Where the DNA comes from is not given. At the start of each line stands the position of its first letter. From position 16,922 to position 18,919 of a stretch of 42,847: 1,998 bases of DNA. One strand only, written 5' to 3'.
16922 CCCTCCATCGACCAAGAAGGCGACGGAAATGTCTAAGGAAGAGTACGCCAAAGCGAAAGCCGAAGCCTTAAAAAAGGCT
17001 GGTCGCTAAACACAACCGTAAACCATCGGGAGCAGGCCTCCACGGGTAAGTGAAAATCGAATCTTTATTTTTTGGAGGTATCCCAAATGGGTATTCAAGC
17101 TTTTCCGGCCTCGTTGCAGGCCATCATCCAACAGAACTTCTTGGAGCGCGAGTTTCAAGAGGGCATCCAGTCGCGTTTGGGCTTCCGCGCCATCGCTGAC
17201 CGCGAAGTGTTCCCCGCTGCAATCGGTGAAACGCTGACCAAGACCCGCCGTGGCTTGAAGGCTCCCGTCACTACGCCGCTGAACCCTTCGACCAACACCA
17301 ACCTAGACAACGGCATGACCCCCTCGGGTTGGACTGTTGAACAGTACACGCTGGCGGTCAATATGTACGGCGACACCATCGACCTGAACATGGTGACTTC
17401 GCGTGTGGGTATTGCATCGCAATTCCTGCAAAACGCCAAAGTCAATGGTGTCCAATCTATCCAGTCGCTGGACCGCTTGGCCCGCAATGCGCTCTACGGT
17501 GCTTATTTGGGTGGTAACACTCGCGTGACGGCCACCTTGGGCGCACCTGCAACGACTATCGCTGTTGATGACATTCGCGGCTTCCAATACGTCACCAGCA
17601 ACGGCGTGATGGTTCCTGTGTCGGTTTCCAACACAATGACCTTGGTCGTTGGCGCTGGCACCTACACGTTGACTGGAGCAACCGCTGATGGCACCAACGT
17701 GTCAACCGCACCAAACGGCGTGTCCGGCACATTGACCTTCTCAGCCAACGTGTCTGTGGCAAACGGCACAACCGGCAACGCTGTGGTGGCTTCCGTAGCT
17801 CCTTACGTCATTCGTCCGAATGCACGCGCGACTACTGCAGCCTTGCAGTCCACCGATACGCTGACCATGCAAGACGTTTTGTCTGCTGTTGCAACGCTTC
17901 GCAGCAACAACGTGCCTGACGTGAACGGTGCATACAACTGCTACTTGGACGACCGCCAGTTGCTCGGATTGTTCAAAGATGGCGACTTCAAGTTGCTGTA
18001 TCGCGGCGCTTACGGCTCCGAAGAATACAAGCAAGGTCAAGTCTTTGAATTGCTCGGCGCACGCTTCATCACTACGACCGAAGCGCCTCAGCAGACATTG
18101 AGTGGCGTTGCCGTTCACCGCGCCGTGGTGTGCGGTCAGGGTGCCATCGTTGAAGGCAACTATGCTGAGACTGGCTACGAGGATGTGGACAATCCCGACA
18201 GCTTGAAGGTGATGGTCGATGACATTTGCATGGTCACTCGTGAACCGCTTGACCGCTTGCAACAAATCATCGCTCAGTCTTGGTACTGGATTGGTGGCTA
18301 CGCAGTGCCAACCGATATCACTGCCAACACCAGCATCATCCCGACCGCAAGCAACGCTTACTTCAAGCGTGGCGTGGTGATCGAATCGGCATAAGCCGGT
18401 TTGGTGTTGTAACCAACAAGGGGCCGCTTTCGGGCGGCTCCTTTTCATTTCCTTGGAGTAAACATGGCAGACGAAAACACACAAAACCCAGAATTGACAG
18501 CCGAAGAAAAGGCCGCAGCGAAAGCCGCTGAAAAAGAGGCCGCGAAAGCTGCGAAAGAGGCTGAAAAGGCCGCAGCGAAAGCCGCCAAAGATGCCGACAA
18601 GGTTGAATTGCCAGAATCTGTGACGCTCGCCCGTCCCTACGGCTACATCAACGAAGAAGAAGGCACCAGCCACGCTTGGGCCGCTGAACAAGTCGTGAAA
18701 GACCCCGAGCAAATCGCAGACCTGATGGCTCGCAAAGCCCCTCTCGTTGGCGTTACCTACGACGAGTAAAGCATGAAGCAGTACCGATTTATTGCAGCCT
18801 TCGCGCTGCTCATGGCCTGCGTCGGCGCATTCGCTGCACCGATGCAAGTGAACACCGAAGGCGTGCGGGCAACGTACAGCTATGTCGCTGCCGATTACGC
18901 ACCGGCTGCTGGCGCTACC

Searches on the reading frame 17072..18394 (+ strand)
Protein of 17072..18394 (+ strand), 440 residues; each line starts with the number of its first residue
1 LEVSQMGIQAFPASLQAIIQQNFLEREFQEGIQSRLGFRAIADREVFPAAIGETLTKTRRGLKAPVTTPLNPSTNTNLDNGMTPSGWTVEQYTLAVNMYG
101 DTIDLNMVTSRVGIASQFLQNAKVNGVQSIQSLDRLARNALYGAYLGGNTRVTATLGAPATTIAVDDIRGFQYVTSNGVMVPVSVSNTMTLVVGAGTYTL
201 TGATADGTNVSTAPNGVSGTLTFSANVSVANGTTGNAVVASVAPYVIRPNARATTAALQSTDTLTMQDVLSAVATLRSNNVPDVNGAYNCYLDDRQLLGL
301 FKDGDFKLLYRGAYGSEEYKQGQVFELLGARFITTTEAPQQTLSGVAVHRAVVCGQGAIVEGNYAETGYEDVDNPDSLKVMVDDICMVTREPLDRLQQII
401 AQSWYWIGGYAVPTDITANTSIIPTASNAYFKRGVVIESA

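Call 3: search_protein_families(library=pfam, proteins=[window:17072-18394:+], max_evalue=0.01)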
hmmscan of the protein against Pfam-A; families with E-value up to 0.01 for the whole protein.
window:17072-18394:+ (440 aa): 0 families

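Call 4: search_protein_families(library=phrogs, proteins=[window:17072-18394:+], max_evalue=0.001)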
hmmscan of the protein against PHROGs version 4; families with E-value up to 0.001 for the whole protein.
window:17072-18394:+ (440 aa): 1 family
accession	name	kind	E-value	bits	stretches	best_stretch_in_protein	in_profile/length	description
phrog_1357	-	head and packaging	4.5e-48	165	1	5-435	18-356/356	major head protein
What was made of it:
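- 17072..18394 (+): Major capsid protein. phrog_1357, E 4.5e-48 (call 4).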

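Call 10: search_dna_similar(query=window:17072-18394:+, collection=phages, mode=protein, max_rows=30)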
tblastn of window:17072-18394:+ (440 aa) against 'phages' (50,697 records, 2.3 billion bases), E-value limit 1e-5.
Records with a match: 7; places in all: 7; records where one place covers at least 80% of the query: 7.
Best place of each record, by identity: 60-80% 6; <60% 1.
By first word of the organism name: Ralstonia 4; Komagataeibacter 2; Streptomyces 1.
By host as written in the record: Ralstonia pseudosolanacearum I-31 (MT043) 3; Ralstonia pseudosolanacearum I-31 (MT035) 1; Komagataeibacter xylinus NBRC 13772 1; Komagataeibacter xylinus NBRC 13773 1; Streptomyces lividans JI 1326 1.
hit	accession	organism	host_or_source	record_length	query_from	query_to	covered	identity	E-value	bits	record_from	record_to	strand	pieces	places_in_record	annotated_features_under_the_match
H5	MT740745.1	Ralstonia phage Raharianne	Ralstonia pseudosolanacearum I-31 ...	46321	6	438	98%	63.1%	2e-153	487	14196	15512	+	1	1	major capsid protein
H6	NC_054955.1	Ralstonia phage Raharianne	Ralstonia pseudosolanacearum I-31 ...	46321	6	438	98%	63.1%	2e-153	487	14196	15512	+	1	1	major head protein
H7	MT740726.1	Ralstonia phage Albius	Ralstonia pseudosolanacearum I-31 ...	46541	6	438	98%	63.1%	2e-153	487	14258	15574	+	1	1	major capsid protein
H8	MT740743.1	Ralstonia phage Hyacinthe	Ralstonia pseudosolanacearum I-31 ...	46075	6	438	98%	63.1%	2e-153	486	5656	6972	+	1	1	major capsid protein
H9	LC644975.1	Komagataeibacter phage phiKX1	Komagataeibacter xylinus NBRC 13772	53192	6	439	99%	61.9%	4e-150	477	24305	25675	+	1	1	phage coat protein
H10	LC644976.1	Komagataeibacter phage phiKX2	Komagataeibacter xylinus NBRC 13773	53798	6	439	99%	61.9%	4e-150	477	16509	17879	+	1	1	phage coat protein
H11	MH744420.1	Streptomyces phage Kromp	Streptomyces lividans JI 1326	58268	11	440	98%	30.3%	5e-47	179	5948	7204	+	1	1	7: major capsid protein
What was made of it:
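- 17072..18394 (+): 63% identical to the Ralstonia phage Raharianne capsid protein (call 10).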

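Call 11: get_annotated_region(hit=H6, flank=6000)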
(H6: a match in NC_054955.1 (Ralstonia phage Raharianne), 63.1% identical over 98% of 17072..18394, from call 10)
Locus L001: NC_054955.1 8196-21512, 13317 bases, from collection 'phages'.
description: Ralstonia phage Raharianne, complete genome.
organism: Ralstonia phage Raharianne (NCBI taxid 2759715)
taxonomy: Viruses; Duplodnaviria; Heunggongvirae; Uroviricota; Caudoviricetes; Rahariannevirus; Rahariannevirus raharianne
host: Ralstonia pseudosolanacearum I-31 (MT043); source: tomato plant greenhouse; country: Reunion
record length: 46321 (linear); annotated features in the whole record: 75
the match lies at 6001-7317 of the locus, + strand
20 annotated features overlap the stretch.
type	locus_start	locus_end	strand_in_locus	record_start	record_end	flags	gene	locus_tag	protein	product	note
CDS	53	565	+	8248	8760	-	-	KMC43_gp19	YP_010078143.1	replication initiation protein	-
CDS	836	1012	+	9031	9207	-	-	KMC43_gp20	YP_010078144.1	hypothetical protein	-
CDS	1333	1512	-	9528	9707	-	-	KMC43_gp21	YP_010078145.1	hypothetical protein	-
CDS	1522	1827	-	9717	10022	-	-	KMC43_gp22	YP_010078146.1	hypothetical protein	-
CDS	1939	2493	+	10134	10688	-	-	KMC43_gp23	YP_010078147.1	hypothetical protein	-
CDS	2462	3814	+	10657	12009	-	-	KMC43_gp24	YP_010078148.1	terminase large subunit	Terminase large subunit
CDS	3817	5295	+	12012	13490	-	-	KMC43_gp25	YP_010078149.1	portal protein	Portal protein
CDS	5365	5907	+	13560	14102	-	-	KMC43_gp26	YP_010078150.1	hypothetical protein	-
CDS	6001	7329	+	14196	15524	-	-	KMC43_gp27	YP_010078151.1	major head protein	Major capsid protein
CDS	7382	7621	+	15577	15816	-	-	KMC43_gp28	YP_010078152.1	hypothetical protein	-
CDS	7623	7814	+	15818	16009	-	-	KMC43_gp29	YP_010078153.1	hypothetical protein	-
CDS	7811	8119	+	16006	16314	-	-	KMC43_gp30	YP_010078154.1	hypothetical protein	-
CDS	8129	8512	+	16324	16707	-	-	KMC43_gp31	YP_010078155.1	hypothetical protein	-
CDS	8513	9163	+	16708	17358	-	-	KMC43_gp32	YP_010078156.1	hypothetical protein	-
CDS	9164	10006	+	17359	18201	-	-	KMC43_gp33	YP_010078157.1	hypothetical protein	-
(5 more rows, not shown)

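Call 12: get_annotated_region(hit=H9, flank=6000)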
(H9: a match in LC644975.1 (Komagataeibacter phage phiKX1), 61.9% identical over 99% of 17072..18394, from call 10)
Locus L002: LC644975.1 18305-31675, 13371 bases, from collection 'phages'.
description: Komagataeibacter phage phiKX1 DNA, complete genome.
organism: Komagataeibacter phage phiKX1 (NCBI taxid 2860315)
taxonomy: Viruses; Duplodnaviria; Heunggongvirae; Uroviricota; Caudoviricetes
host: Komagataeibacter xylinus NBRC 13772; source: -; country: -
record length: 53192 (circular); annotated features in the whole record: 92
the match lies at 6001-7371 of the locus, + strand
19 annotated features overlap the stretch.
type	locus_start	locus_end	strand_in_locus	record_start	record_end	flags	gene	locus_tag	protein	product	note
CDS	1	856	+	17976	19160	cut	-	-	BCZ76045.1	transposase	PhiKX1_400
CDS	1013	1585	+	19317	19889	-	-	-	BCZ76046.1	hypothetical protein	PhiKX1_410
CDS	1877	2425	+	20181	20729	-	-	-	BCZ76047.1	phage terminase small subunit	PhiKX1_420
CDS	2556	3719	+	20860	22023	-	-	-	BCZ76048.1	phage terminase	PhiKX1_430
CDS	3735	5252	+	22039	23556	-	-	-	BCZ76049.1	phage portal protein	PhiKX1_440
CDS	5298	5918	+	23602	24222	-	-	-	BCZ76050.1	phage minor structural protein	PhiKX1_450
CDS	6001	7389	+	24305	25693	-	-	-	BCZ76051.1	phage coat protein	PhiKX1_460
CDS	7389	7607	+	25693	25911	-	-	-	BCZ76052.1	hypothetical protein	PhiKX1_470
CDS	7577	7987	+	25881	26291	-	-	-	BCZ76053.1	hypothetical protein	PhiKX1_480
CDS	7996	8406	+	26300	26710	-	-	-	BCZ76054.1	hypothetical protein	PhiKX1_490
CDS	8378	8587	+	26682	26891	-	-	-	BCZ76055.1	hypothetical protein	PhiKX1_500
CDS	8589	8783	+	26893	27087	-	-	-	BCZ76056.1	hypothetical protein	PhiKX1_510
CDS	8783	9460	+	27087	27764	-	-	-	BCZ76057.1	hypothetical protein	PhiKX1_520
CDS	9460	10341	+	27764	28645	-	-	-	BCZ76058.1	hypothetical protein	PhiKX1_530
CDS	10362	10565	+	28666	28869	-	-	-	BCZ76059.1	hypothetical protein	PhiKX1_540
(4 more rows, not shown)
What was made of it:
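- On Phage moron (accessory cargo gene): In Raharianne and phiKX1 the portal gene is directly followed by the scaffold gene (calls 11, 12).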

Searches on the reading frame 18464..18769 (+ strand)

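Call 3: search_protein_families(library=pfam, proteins=[window:18464-18769:+], max_evalue=0.01)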
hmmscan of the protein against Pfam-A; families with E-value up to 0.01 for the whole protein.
window:18464-18769:+ (101 aa): 0 families

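Call 4: search_protein_families(library=phrogs, proteins=[window:18464-18769:+], max_evalue=0.001)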
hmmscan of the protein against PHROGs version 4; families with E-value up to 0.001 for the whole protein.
window:18464-18769:+ (101 aa): 1 family
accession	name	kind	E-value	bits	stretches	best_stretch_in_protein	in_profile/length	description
phrog_4765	-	unknown function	0.00058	20.4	1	3-45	5-47/294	-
